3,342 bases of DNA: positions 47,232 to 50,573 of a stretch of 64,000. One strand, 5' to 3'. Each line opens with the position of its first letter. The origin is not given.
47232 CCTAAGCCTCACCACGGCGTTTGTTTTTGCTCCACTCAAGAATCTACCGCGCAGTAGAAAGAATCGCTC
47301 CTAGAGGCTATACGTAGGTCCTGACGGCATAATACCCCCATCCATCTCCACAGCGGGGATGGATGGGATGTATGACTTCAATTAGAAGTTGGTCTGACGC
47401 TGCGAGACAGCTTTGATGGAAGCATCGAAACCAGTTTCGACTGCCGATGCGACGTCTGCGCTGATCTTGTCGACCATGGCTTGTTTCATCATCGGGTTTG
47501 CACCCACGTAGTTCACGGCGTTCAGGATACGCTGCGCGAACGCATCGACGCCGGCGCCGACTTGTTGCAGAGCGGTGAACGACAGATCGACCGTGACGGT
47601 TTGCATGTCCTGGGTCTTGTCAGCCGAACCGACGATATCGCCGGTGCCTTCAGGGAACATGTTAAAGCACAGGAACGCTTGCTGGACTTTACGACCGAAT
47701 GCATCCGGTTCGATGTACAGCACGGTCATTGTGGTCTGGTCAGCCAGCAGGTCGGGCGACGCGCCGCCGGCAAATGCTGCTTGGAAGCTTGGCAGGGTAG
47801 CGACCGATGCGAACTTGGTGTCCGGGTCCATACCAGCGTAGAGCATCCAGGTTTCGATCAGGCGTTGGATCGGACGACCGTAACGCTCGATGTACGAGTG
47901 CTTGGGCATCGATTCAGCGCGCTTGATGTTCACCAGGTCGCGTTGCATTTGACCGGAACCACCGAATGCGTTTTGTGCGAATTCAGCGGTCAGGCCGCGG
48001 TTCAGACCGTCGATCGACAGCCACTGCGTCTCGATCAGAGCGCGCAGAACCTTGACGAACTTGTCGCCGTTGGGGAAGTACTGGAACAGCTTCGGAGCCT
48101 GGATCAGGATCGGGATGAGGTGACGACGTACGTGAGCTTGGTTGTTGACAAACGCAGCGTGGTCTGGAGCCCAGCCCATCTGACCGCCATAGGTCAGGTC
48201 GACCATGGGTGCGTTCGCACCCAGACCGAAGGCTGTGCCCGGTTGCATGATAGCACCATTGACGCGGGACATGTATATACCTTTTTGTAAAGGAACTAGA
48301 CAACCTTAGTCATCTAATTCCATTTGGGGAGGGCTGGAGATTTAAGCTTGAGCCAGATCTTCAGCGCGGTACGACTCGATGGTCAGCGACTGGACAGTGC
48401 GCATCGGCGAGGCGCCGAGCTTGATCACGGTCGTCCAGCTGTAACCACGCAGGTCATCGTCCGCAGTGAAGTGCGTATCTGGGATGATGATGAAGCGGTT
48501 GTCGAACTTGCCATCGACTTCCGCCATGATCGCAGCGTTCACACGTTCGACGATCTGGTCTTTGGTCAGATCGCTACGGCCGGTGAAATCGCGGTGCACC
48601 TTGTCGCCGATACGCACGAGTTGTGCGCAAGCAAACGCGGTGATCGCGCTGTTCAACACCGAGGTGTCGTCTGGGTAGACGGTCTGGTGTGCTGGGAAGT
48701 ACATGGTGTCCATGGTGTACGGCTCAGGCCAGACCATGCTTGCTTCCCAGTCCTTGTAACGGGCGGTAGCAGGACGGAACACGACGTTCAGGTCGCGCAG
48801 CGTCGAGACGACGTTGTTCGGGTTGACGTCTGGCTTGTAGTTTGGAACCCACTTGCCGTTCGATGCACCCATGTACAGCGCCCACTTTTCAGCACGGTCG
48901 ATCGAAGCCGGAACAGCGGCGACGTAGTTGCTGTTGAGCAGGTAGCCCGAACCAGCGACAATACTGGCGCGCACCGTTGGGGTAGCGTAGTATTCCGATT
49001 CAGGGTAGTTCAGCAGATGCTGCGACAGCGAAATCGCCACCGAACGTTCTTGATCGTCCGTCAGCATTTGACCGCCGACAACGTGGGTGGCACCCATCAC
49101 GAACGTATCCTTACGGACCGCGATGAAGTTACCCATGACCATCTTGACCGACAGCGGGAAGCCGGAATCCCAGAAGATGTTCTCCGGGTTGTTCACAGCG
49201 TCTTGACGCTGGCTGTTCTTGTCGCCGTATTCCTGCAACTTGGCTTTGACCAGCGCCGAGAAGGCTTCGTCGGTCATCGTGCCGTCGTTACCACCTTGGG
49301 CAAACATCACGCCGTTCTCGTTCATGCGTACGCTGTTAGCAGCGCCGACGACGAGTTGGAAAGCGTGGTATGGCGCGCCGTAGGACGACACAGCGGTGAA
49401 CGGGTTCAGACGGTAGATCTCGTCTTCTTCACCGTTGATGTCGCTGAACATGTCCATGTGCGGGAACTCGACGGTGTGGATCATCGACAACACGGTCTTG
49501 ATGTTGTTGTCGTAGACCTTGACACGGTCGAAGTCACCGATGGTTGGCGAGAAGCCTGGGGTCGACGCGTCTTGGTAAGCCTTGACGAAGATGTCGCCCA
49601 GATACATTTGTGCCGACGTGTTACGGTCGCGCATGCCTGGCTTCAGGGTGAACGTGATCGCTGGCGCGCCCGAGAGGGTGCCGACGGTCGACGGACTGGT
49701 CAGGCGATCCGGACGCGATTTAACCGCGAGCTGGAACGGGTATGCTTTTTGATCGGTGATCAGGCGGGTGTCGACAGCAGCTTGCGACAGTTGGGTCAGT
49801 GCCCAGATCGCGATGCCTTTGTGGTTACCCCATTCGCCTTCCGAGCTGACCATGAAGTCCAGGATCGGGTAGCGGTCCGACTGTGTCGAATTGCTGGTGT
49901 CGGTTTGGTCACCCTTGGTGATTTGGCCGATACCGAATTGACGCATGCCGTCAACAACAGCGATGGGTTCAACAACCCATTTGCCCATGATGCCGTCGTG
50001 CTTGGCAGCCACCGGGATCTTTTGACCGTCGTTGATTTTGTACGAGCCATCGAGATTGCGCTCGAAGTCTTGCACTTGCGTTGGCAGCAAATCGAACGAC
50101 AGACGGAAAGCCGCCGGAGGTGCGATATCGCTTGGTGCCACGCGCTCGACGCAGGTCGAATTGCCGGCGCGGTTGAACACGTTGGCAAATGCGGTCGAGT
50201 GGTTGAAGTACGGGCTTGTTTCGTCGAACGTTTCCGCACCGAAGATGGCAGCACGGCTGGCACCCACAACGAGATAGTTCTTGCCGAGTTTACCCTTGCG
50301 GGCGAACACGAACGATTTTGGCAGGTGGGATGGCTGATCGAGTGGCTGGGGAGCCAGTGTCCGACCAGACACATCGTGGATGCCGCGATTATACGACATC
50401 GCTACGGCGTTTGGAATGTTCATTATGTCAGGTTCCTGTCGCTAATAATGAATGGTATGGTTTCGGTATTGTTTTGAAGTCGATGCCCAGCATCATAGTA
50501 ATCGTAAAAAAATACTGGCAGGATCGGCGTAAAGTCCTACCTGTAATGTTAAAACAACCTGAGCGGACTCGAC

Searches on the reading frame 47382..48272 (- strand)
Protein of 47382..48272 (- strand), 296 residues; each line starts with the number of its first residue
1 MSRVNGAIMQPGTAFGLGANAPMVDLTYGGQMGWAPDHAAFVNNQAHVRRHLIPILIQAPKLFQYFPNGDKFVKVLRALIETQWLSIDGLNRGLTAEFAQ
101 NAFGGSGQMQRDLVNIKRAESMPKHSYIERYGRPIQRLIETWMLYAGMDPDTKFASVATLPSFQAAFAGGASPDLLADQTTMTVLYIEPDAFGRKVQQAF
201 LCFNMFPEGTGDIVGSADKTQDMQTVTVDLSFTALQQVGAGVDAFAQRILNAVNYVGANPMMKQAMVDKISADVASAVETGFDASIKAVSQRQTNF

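Call 10: search_protein_families(library=phrogs, proteins=[window:47382-48272:-])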
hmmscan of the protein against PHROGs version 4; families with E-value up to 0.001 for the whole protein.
window:47382-48272:- (296 aa): 1 family
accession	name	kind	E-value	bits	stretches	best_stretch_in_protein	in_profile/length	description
phrog_3185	-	head and packaging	2.5e-89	300.4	1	1-285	1-275/289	virion structural protein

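Call 12: find_related_loci(query=window:47382-48272:-, collection=viral_contigs, flank=4000)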
Query window:47382-48272:- (296 aa) in viral_contigs; peptide patterns used: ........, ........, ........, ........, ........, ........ (x = any residue, [..] = any of these).
18 stretches matched a pattern; 17 encode a relative of the query (tblastn E <= 1e-3); 17 distinct loci.
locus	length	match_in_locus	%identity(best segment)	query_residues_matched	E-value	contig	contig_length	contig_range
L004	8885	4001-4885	82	1-295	2e-170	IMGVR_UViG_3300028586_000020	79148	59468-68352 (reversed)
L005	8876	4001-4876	76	1-293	4e-158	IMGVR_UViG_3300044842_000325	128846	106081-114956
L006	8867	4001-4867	45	1-293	1e-80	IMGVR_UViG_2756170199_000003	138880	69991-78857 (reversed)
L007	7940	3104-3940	43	1-287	1e-80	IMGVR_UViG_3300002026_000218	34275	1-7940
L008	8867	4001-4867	46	1-293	5e-80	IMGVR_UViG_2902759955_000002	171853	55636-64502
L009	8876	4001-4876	43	1-293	1e-79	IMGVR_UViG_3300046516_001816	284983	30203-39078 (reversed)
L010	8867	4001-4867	44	1-293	1e-78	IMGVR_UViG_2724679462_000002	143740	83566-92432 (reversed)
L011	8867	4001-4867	44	1-293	1e-78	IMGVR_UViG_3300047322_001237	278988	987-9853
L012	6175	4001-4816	42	1-277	2e-78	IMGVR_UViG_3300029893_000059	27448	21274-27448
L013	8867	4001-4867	43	1-293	5e-78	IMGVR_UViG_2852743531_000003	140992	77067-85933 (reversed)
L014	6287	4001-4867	43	1-293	1e-77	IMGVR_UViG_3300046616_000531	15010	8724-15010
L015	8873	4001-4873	43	1-295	1e-77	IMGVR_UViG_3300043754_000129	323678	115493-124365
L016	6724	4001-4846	41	1-291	2e-76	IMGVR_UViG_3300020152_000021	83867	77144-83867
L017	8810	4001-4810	40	1-278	1e-71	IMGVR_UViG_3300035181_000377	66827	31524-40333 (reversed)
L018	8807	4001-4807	41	1-277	5e-70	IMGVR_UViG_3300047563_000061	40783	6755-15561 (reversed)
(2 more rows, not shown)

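Call 29: find_homologous_proteins(query=window:47382-48272:-, max_evalue=1e-60)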
Query window:47382-48272:- (296 aa): 102 proteins with E <= 1e-60 among 1549 candidates. Only proteins of 162 to 518 residues were searched: fused or split forms outside these lengths cannot appear, so this answer is no evidence that the protein stands alone or is whole; find_related_loci, which searches DNA, has no such limit.
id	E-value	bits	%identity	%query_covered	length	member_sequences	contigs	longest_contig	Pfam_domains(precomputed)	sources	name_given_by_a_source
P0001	4.2e-194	661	100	100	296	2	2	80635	PF23806.2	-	-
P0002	3.2e-165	566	83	99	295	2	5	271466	PF23806.2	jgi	jgi:hypothetical protein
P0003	2.3e-162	557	83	100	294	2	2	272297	PF23806.2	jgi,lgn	jgi:hypothetical protein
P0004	4.8e-152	523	77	99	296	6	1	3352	PF23806.2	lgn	-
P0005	9.6e-146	503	75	99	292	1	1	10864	PF23806.2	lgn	-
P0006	8.2e-145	500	73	100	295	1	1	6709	PF23806.2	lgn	-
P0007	1.3e-144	499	74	99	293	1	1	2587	PF23806.2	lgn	-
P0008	8.8e-129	447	68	98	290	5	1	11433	PF23806.2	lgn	-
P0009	5.9e-125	434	67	98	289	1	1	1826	PF23806.2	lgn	-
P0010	1.4e-123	430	67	99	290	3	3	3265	PF23806.2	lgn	-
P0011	6.9e-120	418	66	97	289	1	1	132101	PF23806.2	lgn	-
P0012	1.2e-118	414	65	99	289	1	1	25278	PF23806.2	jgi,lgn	jgi:hypothetical protein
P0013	1.5e-110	387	62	92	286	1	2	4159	PF23806.2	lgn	-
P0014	6.4e-107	375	57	99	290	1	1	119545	PF23806.2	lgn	-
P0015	8.3e-103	362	58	98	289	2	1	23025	PF23806.2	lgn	-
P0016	2.6e-98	347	55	99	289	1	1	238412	PF23806.2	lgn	-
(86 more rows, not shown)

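Call 30: find_encoding_contigs(protein=P0002, flank=2500, max_places=3)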
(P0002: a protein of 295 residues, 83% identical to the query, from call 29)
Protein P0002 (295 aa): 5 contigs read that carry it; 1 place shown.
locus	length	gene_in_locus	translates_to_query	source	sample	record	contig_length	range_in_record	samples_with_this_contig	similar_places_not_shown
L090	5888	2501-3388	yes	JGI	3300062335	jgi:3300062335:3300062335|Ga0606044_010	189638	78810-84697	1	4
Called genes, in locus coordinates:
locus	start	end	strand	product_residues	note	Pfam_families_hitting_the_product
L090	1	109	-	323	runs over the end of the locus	PF25614:PhiKZ_VTX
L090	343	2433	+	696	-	PF20961:phiKZ_gp29PR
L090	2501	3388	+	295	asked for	PF23806:Phage_TTP_14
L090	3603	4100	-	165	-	PF01541:GIY-YIG, PF20987:I-TevI_DNA-bd (weak)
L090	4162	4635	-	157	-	PF14113:Tae4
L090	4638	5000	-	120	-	PF18602:Rap1a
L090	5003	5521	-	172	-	PF05638:T6SS_HCP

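Call 31: find_encoding_contigs(protein=P0003, flank=2500, max_places=2)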
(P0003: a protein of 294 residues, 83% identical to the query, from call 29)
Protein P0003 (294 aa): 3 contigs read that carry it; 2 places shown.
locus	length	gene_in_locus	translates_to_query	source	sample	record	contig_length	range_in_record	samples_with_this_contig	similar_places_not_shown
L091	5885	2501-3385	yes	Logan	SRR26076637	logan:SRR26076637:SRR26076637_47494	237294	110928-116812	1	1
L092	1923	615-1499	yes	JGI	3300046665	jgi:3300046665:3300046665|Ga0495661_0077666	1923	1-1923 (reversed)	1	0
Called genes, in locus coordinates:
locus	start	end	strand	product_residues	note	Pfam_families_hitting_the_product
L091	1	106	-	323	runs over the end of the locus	PF25614:PhiKZ_VTX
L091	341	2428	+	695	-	PF20961:phiKZ_gp29PR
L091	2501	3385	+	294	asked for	PF23806:Phage_TTP_14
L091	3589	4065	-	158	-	PF14113:Tae4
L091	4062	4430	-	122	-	PF18602:Rap1a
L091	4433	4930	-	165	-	PF05638:T6SS_HCP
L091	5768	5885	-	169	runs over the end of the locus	-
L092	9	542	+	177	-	-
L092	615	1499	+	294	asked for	PF23806:Phage_TTP_14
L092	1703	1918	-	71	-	-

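Call 32: find_encoding_contigs(protein=P0004, flank=2500, max_places=2)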
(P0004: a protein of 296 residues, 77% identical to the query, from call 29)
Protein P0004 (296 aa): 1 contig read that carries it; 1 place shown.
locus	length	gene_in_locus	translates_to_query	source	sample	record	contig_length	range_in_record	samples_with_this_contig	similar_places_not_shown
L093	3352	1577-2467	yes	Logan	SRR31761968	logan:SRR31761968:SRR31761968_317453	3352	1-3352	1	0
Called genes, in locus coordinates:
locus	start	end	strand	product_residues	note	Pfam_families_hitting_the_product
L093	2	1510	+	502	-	?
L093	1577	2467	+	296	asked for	PF23806:Phage_TTP_14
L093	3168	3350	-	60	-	?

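Call 33: find_encoding_contigs(protein=P0005, flank=2500, max_places=2)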
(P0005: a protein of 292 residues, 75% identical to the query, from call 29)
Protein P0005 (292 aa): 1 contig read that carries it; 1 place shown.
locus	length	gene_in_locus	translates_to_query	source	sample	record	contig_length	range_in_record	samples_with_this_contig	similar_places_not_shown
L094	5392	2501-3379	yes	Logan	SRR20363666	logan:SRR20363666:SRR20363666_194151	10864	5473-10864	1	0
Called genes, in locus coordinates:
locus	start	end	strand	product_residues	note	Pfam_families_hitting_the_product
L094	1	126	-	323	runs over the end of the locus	PF25614:PhiKZ_VTX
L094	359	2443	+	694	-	PF20961:phiKZ_gp29PR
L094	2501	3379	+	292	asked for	PF23806:Phage_TTP_14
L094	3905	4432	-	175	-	-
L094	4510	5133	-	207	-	-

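Call 34: find_encoding_contigs(protein=P0006, flank=2500, max_places=1)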
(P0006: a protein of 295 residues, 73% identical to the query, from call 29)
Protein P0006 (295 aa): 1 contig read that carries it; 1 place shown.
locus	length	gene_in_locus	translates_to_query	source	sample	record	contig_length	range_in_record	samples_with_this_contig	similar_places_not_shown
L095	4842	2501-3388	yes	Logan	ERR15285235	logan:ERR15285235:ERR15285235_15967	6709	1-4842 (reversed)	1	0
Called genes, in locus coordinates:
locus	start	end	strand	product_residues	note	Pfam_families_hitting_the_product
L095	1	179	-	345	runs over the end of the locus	PF25614:PhiKZ_VTX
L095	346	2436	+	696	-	PF20961:phiKZ_gp29PR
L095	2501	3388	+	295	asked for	PF23806:Phage_TTP_14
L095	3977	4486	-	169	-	-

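Call 35: find_encoding_contigs(protein=P0008, flank=2500, max_places=1)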
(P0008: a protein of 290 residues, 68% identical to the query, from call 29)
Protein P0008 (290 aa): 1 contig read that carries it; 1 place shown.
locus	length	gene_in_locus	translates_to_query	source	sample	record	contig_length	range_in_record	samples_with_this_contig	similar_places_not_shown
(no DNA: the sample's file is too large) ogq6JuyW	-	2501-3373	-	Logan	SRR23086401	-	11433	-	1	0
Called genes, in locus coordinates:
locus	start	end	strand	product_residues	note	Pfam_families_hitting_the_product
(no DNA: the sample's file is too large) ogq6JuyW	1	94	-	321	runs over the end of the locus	PF25614:PhiKZ_VTX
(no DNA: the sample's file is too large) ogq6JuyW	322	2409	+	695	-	PF20961:phiKZ_gp29PR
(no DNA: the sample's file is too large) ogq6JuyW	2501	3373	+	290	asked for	PF23806:Phage_TTP_14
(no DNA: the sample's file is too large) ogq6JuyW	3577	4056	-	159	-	PF14113:Tae4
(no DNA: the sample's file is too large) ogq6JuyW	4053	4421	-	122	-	PF18602:Rap1a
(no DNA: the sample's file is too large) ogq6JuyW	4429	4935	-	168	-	PF05638:T6SS_HCP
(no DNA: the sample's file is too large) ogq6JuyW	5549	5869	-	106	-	?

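Call 36: find_encoding_contigs(protein=P0011, flank=2500, max_places=1)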
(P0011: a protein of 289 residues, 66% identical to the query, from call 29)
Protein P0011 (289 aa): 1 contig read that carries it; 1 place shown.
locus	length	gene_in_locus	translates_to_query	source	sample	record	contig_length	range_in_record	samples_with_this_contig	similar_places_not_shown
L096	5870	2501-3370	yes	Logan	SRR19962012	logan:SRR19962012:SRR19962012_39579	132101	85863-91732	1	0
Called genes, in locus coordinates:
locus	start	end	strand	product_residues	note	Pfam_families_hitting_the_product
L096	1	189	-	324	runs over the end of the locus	PF25614:PhiKZ_VTX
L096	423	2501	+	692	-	PF20961:phiKZ_gp29PR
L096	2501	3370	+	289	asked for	PF23806:Phage_TTP_14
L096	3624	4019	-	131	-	PF01541:GIY-YIG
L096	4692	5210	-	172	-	-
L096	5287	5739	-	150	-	-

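Call 37: find_encoding_contigs(protein=P0012, flank=2500, max_places=1)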
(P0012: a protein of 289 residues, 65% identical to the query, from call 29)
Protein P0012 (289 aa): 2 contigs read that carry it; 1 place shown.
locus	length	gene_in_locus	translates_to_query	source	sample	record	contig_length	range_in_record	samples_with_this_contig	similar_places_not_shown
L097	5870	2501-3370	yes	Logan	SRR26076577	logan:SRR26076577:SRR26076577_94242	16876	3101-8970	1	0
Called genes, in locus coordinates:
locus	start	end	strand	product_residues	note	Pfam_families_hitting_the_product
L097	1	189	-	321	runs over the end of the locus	PF25614:PhiKZ_VTX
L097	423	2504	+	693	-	PF20961:phiKZ_gp29PR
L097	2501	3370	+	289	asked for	PF23806:Phage_TTP_14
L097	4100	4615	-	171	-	-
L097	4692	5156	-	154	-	-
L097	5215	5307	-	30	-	-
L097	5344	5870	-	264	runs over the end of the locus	PF20034:Peptidase_S80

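Call 38: find_encoding_contigs(protein=P0014, flank=2500, max_places=1)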
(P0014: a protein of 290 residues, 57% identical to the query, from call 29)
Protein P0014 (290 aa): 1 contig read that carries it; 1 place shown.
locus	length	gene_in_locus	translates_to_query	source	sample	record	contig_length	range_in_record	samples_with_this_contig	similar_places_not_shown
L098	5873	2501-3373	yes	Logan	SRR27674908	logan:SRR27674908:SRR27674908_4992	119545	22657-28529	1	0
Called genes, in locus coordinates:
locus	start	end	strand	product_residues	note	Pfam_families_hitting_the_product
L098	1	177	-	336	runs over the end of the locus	PF25614:PhiKZ_VTX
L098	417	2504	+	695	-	PF20961:phiKZ_gp29PR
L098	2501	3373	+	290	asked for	PF23806:Phage_TTP_14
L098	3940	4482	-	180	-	-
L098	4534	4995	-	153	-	-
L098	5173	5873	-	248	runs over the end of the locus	PF20034:Peptidase_S80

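Call 39: find_encoding_contigs(protein=P0016, flank=2500, max_places=1)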
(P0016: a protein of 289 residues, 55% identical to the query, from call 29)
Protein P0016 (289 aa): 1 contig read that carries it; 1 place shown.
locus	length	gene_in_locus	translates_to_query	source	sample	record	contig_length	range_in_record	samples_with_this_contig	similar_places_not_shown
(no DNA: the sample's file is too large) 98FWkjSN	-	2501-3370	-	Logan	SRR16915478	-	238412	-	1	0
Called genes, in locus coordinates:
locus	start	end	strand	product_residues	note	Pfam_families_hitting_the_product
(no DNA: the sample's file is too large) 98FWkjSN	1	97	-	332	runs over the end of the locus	PF25614:PhiKZ_VTX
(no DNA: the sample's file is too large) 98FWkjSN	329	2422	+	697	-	PF20961:phiKZ_gp29PR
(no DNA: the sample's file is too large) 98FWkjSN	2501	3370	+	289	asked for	PF23806:Phage_TTP_14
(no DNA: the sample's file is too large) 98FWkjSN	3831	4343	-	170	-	-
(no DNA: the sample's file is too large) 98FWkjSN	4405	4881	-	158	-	-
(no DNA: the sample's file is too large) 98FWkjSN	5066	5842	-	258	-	PF20034:Peptidase_S80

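Call 76: search_protein_families(library=pfam, proteins=[window:47382-48272:-], max_evalue=0.1)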
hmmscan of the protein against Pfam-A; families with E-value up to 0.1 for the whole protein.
window:47382-48272:- (296 aa): 2 families
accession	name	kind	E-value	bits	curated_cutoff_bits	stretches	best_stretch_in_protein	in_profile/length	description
PF23806.1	Phage_TTP_14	-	1.4e-92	310.6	27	1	3-294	4-288/292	Phage tail tube protein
PF09418.16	DUF2009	-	0.065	12.7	25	0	36-108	345-412/455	Non-canonical E2 ubiquitin-conjugating enzyme, DUF2009 family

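Call 88: search_dna_similar(query=window:47382-48272:-, collection=phages, mode=protein, max_rows=12, max_evalue=1e-20)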
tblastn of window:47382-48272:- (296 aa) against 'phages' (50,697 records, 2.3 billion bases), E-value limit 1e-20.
Records with a match: 218; places in all: 218; records where one place covers at least 80% of the query: 218.
Best place of each record, by identity: <60% 218.
By first word of the organism name: Pseudomonas 69; Erwinia 57; Salmonella 23; Serratia 19; Ralstonia 13; Vibrio 10; Klebsiella 9; Burkholderia 4; Escherichia 4; Xanthomonas 3; and 5 more.
By host as written in the record: Erwinia amylovora 33; Pseudomonas aeruginosa 28; - 27; Erwinia amylovora ATCC 29780 18; Klebsiella pneumoniae 11; Pseudomonas aeruginosa PAO1 8; Ralstonia solanacearum 6; Ralstonia pseudosolanacearum 5; and 49 more.
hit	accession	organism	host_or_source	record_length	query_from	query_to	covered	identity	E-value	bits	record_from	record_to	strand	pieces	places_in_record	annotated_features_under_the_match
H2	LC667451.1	Burkholderia phage FLC9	Burkholderia glumae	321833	1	277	94%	43.5%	1e-69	239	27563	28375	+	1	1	hypothetical protein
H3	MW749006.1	Bacillus phage vB_BspM_AgentSmith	Bacillus sp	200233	1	291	98%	38.8%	2e-66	230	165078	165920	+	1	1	putative major virion structural protein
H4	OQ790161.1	Xanthomonas phage RTH11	Xanthomonas sp.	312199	14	290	94%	40.3%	4e-22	201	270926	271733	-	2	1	virion structural protein | hypothetical protein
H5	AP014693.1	Ralstonia phage RSL2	-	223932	1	293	99%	37.9%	7e-61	214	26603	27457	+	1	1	hypothetical protein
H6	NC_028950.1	Ralstonia phage RSL2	-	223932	1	293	99%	37.9%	7e-61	214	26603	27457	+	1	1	virion structural protein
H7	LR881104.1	Klebsiella phage vB_KvM-Eowyn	-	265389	13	286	93%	40.4%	2e-60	213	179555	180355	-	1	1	putative virion structural protein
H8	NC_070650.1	Klebsiella phage vB_KvM-Eowyn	-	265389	13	286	93%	40.4%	2e-60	213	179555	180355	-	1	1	virion structural protein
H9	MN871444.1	Serratia phage KpGz_1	Klebsiella pneumoniae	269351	13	286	93%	40.4%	2e-60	213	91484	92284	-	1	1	record has no annotation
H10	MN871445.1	Serratia phage KpHz_2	Klebsiella pneumoniae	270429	13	286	93%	40.4%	2e-60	213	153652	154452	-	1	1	record has no annotation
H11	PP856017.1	Burkholderia phage vB_BgluM-SURPRISE13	Burkholderia glumae LMG 2196 (= ATCC ...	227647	1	293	99%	37.5%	4e-60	212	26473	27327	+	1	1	virion structural protein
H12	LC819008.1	Ralstonia phage FLC4-4C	Ralstonia pseudosolanacearum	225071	1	293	99%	37.5%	5e-60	211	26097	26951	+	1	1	putative major virion structural protein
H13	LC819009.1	Ralstonia phage FLC4-5C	Ralstonia pseudosolanacearum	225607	1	293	99%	37.5%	5e-60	211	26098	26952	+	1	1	putative major virion structural protein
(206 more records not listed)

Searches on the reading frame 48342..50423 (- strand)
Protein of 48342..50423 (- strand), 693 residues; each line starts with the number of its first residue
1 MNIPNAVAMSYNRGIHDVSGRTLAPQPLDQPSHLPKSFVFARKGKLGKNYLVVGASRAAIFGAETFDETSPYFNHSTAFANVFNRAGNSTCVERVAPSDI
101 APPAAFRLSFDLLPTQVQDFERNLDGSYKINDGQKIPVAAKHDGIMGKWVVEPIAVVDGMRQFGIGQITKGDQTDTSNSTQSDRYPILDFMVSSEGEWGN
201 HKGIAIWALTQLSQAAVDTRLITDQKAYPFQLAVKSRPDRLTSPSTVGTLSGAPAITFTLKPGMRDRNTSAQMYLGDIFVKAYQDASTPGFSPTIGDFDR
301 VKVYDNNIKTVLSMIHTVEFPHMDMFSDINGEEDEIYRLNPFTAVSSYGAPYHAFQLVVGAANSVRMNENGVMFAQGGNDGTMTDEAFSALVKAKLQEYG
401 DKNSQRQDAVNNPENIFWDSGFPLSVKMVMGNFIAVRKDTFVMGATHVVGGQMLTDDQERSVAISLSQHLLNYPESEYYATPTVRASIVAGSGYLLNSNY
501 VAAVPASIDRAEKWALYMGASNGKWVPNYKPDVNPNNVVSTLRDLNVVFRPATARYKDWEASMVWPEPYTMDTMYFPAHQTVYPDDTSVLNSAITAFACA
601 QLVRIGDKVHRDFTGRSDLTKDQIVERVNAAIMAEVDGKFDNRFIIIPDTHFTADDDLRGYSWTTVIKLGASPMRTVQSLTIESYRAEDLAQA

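Call 10: search_protein_families(library=phrogs, proteins=[window:48342-50423:-])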
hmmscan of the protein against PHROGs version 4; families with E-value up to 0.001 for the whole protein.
window:48342-50423:- (693 aa): 1 family
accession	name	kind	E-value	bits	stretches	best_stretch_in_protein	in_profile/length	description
phrog_3242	-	tail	6.5e-210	700.1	1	3-692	5-691/692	tail sheath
